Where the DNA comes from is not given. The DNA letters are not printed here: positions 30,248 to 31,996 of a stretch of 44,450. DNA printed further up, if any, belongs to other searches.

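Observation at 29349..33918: Integrative-element cargo: tight four-gene operon of fused nucleotide-degrading and amine-modifying enzymes, a candidate undescribed system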

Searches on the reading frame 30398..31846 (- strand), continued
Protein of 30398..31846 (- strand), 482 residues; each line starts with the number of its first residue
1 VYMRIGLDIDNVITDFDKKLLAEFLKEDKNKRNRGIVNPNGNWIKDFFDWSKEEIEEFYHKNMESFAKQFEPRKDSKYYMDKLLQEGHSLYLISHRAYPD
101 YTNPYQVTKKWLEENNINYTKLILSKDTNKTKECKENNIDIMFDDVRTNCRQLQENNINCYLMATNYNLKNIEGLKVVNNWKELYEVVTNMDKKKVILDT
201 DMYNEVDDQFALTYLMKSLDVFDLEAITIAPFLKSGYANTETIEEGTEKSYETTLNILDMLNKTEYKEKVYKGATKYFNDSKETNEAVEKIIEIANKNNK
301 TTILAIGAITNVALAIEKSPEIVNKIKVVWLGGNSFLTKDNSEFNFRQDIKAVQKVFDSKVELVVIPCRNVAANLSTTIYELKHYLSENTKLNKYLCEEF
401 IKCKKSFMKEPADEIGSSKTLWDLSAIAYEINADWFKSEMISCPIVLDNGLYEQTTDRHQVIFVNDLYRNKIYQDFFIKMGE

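Call 85: find_encoding_contigs(protein=P0002, flank=6000, max_places=3)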
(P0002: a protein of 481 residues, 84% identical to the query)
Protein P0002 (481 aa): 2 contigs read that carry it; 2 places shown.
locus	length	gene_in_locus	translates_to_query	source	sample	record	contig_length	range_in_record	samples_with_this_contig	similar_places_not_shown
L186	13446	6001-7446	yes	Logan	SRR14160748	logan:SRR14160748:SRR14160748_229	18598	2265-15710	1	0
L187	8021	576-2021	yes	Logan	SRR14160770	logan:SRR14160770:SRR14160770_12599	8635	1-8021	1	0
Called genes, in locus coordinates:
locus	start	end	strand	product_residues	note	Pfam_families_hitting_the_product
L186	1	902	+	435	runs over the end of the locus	-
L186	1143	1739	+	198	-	PF00857:Isochorismatase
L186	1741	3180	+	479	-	PF17767:NAPRTase_N, PF04095:NAPRTase (weak), PF17956:NAPRTase_C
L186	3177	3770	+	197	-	PF00293:NUDIX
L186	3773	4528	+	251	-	PF02540:NAD_synthase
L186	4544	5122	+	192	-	PF01467:CTP_transf_like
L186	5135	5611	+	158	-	PF02464:CinA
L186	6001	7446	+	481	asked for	PF06941:NT5C, PF01156:IU_nuc_hydro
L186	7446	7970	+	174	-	PF00300:His_Phos_1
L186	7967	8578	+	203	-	PF01966:HD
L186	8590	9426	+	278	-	PF00293:NUDIX, PF19368:WHD_AraR (weak), PF21906:WHD_NrtR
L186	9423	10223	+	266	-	PF01513:NAD_kinase (faint), PF20143:NAD_kinase_C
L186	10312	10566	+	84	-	-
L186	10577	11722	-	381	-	PF02557:VanY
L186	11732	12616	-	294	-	PF00149:Metallophos, PF12850:Metallophos_2 (weak)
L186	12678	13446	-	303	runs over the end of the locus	PF02517:Rce1-like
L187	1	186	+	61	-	?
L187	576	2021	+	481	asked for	PF06941:NT5C, PF01156:IU_nuc_hydro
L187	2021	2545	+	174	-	PF00300:His_Phos_1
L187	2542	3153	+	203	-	PF01966:HD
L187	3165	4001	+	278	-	PF00293:NUDIX, PF19368:WHD_AraR (weak), PF21906:WHD_NrtR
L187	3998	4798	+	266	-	PF01513:NAD_kinase (faint), PF20143:NAD_kinase_C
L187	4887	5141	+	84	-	-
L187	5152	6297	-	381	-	PF02557:VanY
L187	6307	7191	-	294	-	PF00149:Metallophos, PF12850:Metallophos_2 (weak)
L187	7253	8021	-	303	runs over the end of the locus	PF02517:Rce1-like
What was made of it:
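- On NrtR-controlled NAD salvage regulon: Co-localisation is tight in L186/L187 only (call 85) and absent from seven other contexts.
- In L186 the block lies between pncA-pncB-nudix-nadE-nadD-pncC and nrtR-nadK, with overlapping or 12-nt junctions (call 85). One NT5C-NH copy sits in an NrtR/NadK housekeeping operon (call 85). In L186/L187 the block is flanked by pncA-pncB-nudix-nadE-nadD-pncC on one side and nrtR-nadK on the other, apparently in one operon with the latter two (call 85).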

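Call 86: find_encoding_contigs(protein=P0090, flank=7000, max_places=4)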
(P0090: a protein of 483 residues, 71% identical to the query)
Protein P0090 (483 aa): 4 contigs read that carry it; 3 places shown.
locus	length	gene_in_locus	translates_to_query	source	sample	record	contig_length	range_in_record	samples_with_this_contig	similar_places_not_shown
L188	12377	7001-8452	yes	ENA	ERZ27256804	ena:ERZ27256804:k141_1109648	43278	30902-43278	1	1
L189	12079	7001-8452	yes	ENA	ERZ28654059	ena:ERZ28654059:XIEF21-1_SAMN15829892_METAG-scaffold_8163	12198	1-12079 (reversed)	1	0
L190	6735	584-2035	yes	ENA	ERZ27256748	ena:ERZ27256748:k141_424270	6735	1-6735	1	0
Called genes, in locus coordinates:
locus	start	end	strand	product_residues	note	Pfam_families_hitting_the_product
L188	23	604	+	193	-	-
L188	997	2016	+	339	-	PF00078:RVT_1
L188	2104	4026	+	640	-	-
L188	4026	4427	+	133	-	-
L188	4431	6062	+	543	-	PF13203:DUF2201_N, PF09967:DUF2201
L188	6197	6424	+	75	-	-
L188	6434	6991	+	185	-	PF00583:Acetyltransf_1, PF13508:Acetyltransf_7 (weak)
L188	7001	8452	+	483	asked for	PF06941:NT5C, PF01156:IU_nuc_hydro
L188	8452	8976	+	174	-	PF00300:His_Phos_1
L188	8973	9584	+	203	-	PF01966:HD (weak)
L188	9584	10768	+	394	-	-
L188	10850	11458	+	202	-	-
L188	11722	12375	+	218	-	?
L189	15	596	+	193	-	-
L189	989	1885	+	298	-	PF00078:RVT_1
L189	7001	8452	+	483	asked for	PF06941:NT5C, PF01156:IU_nuc_hydro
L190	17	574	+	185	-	PF00583:Acetyltransf_1, PF13508:Acetyltransf_7 (weak)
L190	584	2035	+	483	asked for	PF06941:NT5C, PF01156:IU_nuc_hydro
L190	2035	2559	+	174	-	PF00300:His_Phos_1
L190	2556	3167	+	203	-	PF01966:HD (weak)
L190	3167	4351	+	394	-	-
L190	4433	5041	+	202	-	-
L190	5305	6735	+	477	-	?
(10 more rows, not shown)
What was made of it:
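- NT5C-NH/HisPhos/HD in L186-L187 (call 85) and L188-L190 (call 86).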

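Call 100: search_protein_families(library=ncbifam, proteins=[L186:7967-8578:+, L186:7446-7970:+, L186:6001-7446:+], max_evalue=0.001)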
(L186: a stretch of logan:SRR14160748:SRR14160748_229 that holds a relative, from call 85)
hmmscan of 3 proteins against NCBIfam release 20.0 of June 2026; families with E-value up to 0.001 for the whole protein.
L186:7967-8578:+ (203 aa): 9 families
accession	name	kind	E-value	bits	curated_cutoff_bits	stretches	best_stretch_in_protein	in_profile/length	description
TIGR00277.1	HDIG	domain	1.5e-10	40.8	27.6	1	24-97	4-81/84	HDIG domain-containing metalloprotein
TIGR03319.1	RNase_Y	equivalog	1.5e-07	30.3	454.35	1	26-88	331-391/514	ribonuclease Y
TIGR00295.1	TIGR00295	hypoth_equivalog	3.1e-07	30.3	172.35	1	22-98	11-88/164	TIGR00295 family protein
NF005519.0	PRK07152.1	equivalog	1.2e-06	27.7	315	1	22-148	194-309/361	nicotinate-nucleotide adenylyltransferase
NF045665.1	NTPtran_DVU1551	equivalog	2.1e-05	23.7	315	1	9-100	205-290/359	DVU_1551 family NTP transferase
NF000997.0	PRK00106.1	equivalog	2.1e-05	23.3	937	1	26-79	352-403/535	ribonuclease Y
NF009344.0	PRK12705.1-1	equivalog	8.6e-05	21.3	831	1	26-70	389-433/572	hypothetical protein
NF009343.0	PRK12703.1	equivalog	0.00061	18.8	434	1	19-162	182-309/339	tRNA (cytidine(56)-2'-O)-methyltransferase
NF009347.0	PRK12705.1-4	equivalog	0.00078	18.2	579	1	26-86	286-344/473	hypothetical protein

L186:7446-7970:+ (174 aa): 19 families
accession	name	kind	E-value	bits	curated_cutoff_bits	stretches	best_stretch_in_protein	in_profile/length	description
TIGR03162.1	ribazole_cobC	equivalog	7.2e-31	107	162.9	1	3-169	1-173/176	alpha-ribazole phosphatase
NF038349.1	dPGM_arch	equivalog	2.1e-21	76.7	225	1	4-157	2-154/194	2,3-diphosphoglycerate-dependent phosphoglycerate mutase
NF045917.1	PhserinePhPspA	equivalog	1.1e-18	67.7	350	1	1-161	2-171/211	phosphoserine phosphatase PspA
NF011580.0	PRK15004.1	equivalog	2.3e-17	63.7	250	1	1-143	1-152/203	adenosylcobalamin/alpha-ribazole phosphatase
NF009994.0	PRK13463.1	equivalog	3.4e-17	62.9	277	1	2-155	4-166/203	phosphoserine phosphatase 1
NF002901.0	PRK03482.1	equivalog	3.1e-14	53.1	261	1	2-140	3-150/215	2,3-diphosphoglycerate-dependent phosphoglycerate mutase GpmB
TIGR03848.1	MSMEG_4193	subfamily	1.1e-13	51.1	203.85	1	3-146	2-158/204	MSMEG_4193 family putative phosphomutase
NF005567.0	PRK07238.1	equivalog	1.4e-13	50.9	326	1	3-141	180-327/378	bifunctional RNase H/acid phosphatase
TIGR01258.1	pgm_1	subfamily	6.9e-11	42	81.7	1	2-89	2-96/245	2,3-bisphosphoglycerate-dependent phosphoglycerate mutase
NF002339.0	PRK01295.1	equivalog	2.5e-10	40.2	316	1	4-155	6-173/206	2,3-bisphosphoglycerate-dependent phosphoglycerate mutase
NF010713.0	PRK14115.1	equivalog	1.5e-09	37.5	305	1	2-88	3-96/248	2,3-diphosphoglycerate-dependent phosphoglycerate mutase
NF010716.0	PRK14118.1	equivalog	7.3e-09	35.3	409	1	1-89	1-96/227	2,3-diphosphoglycerate-dependent phosphoglycerate mutase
NF010714.0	PRK14116.1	equivalog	1.8e-08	34.2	401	1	2-90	3-98/229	2,3-diphosphoglycerate-dependent phosphoglycerate mutase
NF010717.0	PRK14119.1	equivalog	3.1e-08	33.5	378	1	2-89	3-97/228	2,3-diphosphoglycerate-dependent phosphoglycerate mutase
NF009993.0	PRK13462.1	equivalog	1.2e-07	31.5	226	1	3-147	8-154/203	acid phosphatase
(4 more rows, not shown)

L186:6001-7446:+ (481 aa): 4 families
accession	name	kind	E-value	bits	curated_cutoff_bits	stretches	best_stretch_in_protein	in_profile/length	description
NF008036.0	PRK10768.1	equivalog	6.3e-17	61.7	382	1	279-446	97-259/304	ribonucleoside hydrolase RihC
NF007417.0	PRK09955.1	equivalog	9.2e-11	41.2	459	1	189-438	1-257/313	ribosylpyrimidine nucleosidase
NF052221.1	UridNuclsHydUriH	equivalog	1.3e-10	40.9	450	1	281-440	99-259/310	uridine-preferring nucleoside hydrolase UriH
NF007761.0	PRK10443.1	equivalog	5.3e-10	38.9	433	1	281-441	100-261/311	pyrimidine-specific ribonucleoside hydrolase RihA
